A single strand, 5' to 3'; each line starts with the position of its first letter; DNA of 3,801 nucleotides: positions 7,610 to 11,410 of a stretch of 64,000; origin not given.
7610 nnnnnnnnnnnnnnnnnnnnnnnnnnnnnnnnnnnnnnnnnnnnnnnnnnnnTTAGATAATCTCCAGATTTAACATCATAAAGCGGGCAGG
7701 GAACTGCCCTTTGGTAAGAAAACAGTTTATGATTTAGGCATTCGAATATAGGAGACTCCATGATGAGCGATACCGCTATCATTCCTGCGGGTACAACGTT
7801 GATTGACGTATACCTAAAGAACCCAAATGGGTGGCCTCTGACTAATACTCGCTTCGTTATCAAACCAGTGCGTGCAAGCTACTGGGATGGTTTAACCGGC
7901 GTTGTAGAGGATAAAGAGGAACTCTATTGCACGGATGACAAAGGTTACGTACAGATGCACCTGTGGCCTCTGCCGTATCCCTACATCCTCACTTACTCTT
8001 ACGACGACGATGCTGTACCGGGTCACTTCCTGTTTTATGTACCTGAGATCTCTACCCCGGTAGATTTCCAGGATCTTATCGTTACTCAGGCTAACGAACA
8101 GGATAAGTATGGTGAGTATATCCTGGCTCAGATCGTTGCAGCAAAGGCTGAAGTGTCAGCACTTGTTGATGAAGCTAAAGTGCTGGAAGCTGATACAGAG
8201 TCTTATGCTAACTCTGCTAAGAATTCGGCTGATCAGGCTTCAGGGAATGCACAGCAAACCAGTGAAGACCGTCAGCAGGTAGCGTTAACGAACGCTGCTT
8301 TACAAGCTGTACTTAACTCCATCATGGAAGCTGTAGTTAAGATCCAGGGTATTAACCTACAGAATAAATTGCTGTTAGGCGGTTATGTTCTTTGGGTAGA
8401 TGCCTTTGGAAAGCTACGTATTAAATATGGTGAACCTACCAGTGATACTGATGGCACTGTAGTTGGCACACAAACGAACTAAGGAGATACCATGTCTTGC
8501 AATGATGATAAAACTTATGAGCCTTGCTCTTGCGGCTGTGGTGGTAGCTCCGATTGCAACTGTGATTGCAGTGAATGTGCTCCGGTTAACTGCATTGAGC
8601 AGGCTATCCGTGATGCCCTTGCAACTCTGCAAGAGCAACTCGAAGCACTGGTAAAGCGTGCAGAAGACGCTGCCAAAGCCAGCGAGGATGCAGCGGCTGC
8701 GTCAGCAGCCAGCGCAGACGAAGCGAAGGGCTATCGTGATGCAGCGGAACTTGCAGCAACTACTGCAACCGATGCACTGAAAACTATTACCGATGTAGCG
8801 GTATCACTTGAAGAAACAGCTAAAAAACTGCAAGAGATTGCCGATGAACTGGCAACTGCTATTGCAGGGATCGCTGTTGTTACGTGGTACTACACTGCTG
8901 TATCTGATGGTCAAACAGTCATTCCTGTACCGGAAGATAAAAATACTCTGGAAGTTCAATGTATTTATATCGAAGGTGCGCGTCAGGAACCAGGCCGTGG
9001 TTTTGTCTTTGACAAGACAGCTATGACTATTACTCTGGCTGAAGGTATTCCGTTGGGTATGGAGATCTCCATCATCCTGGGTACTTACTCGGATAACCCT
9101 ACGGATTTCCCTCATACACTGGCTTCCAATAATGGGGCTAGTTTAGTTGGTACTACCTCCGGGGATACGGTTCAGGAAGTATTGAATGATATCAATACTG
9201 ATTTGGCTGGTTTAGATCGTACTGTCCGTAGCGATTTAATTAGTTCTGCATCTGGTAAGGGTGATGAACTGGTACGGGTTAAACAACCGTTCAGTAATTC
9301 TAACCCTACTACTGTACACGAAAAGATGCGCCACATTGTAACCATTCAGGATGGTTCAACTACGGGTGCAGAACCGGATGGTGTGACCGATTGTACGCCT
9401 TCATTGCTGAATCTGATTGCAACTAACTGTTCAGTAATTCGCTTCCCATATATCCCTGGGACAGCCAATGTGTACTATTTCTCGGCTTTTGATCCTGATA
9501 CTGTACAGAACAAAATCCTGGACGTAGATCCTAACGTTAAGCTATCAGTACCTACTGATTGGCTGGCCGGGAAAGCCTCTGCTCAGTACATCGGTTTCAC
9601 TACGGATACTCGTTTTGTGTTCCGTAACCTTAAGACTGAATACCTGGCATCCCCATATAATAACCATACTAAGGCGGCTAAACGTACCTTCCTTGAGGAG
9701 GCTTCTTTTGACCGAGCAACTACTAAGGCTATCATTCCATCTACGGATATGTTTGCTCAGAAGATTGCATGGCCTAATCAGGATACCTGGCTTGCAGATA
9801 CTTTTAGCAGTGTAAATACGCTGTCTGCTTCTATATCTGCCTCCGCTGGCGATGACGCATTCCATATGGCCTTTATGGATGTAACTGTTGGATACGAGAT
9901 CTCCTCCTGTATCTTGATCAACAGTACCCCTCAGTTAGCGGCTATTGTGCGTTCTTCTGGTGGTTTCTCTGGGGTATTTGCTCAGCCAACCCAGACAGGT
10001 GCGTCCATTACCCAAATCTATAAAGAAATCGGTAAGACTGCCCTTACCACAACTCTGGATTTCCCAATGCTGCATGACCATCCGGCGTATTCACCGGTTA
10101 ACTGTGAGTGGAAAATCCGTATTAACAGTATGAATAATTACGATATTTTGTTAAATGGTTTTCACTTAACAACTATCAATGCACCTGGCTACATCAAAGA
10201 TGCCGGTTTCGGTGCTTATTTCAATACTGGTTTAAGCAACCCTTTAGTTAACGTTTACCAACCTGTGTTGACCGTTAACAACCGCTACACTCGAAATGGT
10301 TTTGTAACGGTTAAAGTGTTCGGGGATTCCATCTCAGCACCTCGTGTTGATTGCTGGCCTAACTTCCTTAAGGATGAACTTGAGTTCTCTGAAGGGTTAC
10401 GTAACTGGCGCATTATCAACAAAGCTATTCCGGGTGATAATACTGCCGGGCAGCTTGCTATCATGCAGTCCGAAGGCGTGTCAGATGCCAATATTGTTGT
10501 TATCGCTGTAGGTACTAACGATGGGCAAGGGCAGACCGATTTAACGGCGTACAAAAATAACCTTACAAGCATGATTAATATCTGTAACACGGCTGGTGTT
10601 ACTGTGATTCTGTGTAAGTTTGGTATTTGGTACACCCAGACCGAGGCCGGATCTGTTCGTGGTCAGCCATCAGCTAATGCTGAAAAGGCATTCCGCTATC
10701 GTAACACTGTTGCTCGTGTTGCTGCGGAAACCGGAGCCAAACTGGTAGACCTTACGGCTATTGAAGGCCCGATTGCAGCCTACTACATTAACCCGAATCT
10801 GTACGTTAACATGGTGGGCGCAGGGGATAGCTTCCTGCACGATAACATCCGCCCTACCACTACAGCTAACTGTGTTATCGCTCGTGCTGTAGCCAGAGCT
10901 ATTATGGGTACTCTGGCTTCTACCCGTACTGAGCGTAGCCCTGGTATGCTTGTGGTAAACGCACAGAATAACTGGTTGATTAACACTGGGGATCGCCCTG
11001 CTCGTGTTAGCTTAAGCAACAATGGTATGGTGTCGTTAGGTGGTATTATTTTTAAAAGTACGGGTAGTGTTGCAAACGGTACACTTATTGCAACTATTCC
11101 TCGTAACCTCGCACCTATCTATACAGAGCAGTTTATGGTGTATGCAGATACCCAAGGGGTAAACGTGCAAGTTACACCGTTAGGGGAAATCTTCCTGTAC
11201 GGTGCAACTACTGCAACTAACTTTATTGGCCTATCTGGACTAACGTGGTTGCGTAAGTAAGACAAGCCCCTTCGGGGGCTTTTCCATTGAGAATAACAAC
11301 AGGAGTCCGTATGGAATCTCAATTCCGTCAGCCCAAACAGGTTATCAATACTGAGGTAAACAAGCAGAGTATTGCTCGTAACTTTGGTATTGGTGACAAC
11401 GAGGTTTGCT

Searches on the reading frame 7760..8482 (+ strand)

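Call 48: search_protein_families(library=phrogs, proteins=[window:7760-8482:+], max_evalue=0.001)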
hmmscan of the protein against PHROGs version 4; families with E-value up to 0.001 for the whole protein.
window:7760-8482:+ (240 aa): 2 families
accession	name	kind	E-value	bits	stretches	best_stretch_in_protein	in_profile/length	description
phrog_20500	-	tail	4.6e-68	230.9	2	12-202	2-199/1365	tail protein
phrog_7697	-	tail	4.1e-07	29.6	1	16-184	6-182/1090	tail fiber protein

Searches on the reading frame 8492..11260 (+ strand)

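Call 48: search_protein_families(library=phrogs, proteins=[window:8492-11260:+], max_evalue=0.001)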
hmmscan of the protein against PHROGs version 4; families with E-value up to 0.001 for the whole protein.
window:8492-11260:+ (922 aa): 7 families
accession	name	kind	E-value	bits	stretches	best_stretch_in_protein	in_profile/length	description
phrog_13362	-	unknown function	6.4e-106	356.3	1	240-919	124-816/820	-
phrog_26143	-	head and packaging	2.2e-59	202.4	1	19-234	7-216/976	virion structural protein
phrog_17606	-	unknown function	1.7e-20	73.9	1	422-892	269-721/753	-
phrog_17312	-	tail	1.8e-13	50.7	1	103-235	161-292/792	tail protein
phrog_9383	-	tail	2.9e-07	30.5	1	126-195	264-333/1056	tail protein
phrog_12242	-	tail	1.4e-06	28.3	1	128-189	136-197/1048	tail protein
phrog_19528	-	tail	8.8e-05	22.2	0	202-238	112-148/705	tail spike protein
